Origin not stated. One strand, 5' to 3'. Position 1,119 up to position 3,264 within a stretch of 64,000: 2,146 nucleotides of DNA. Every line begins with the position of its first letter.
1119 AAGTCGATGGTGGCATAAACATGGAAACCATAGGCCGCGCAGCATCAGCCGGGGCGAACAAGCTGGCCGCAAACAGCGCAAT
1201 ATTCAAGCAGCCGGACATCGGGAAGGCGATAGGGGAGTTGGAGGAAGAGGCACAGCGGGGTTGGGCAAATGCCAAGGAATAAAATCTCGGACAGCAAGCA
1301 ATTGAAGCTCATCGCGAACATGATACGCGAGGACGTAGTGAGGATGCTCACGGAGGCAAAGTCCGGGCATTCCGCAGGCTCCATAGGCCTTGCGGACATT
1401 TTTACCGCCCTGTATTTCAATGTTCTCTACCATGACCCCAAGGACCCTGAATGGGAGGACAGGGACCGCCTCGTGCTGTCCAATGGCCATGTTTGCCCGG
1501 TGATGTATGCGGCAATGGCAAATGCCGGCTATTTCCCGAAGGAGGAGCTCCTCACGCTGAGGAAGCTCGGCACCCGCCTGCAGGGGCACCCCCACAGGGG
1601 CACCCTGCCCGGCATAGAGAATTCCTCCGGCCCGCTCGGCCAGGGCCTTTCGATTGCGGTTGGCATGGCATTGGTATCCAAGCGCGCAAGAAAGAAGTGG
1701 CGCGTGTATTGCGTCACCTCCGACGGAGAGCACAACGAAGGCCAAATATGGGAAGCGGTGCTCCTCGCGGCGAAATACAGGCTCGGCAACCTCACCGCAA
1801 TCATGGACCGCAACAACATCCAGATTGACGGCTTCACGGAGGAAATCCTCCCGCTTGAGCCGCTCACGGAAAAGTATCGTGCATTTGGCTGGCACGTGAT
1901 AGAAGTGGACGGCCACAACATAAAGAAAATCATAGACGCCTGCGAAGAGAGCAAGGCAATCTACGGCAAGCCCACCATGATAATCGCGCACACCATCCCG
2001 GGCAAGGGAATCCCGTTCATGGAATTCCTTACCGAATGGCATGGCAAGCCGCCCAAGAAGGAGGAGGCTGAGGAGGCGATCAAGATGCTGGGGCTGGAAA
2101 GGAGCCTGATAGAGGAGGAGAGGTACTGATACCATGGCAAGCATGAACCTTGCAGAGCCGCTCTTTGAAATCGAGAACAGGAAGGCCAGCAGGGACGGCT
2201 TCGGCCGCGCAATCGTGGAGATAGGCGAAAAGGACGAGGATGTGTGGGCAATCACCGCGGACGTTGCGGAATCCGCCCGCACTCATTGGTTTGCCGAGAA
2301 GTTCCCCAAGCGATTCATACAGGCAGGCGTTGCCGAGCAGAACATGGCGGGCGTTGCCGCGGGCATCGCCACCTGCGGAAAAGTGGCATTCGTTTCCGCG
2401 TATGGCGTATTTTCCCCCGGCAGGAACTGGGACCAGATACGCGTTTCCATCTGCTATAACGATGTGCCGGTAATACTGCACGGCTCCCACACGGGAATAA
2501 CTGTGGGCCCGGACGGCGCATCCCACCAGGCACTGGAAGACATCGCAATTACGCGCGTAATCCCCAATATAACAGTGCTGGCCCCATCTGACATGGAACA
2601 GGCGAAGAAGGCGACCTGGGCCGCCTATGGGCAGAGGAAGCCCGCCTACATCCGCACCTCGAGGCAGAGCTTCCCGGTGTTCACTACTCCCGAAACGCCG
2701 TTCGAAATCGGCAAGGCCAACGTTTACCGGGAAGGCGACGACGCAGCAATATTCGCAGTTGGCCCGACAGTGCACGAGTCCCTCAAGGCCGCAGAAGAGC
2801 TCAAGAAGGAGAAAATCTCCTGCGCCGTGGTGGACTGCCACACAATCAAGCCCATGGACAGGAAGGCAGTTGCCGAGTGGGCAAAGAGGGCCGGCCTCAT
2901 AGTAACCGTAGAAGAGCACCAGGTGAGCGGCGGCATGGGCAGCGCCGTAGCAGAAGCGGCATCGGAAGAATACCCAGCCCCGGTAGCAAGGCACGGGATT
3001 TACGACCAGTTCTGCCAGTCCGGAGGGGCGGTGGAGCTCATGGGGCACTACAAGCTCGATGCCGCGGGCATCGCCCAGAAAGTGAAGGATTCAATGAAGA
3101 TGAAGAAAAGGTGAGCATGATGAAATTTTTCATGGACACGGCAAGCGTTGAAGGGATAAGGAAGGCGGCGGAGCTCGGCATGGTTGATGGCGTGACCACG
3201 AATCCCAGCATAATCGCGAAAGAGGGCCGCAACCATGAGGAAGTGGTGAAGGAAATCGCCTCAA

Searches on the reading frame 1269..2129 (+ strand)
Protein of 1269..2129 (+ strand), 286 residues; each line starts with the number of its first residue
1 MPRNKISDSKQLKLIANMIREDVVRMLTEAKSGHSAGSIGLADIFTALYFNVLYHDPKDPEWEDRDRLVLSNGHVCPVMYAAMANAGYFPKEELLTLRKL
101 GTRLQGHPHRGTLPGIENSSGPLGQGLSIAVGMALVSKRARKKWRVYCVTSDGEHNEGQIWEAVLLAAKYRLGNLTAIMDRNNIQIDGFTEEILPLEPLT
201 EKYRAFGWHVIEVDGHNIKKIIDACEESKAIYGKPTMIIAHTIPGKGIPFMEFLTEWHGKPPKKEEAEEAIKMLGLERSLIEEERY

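Call 66: search_protein_families(library=pfam, proteins=[window:1269-2129:+])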
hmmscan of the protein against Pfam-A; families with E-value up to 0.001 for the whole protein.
window:1269-2129:+ (286 aa): 3 families
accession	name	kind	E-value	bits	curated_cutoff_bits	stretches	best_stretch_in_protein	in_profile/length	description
PF00456.26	Transketolase_N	-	1.3e-62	212.1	22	1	14-277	4-278/334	Transketolase, thiamine diphosphate binding domain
PF13292.11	DXP_synthase_N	-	1.5e-09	37.9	21.2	1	8-186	14-175/274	1-deoxy-D-xylulose-5-phosphate synthase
PF00676.26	E1_dh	-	1.4e-06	28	22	1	116-229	96-208/300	Dehydrogenase E1 component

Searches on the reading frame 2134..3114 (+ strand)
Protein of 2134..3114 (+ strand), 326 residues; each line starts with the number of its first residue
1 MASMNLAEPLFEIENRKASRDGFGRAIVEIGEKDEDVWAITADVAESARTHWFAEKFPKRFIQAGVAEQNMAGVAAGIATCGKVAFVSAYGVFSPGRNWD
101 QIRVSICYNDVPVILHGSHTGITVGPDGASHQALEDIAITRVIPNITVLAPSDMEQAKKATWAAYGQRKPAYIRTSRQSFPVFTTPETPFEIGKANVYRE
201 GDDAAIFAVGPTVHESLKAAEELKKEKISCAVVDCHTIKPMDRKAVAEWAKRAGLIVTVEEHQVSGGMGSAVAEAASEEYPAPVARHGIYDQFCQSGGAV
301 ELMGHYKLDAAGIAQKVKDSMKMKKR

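Call 66: search_protein_families(library=pfam, proteins=[window:2134-3114:+])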
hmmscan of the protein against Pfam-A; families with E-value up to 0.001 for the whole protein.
window:2134-3114:+ (326 aa): 2 families
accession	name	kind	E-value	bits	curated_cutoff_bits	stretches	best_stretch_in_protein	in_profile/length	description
PF02779.29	Transket_pyr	-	2.3e-42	145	27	1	18-180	4-172/174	Transketolase, pyrimidine binding domain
PF02780.25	Transketolase_C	-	1.2e-32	112.8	25.9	1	193-313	1-124/124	Transketolase, C-terminal domain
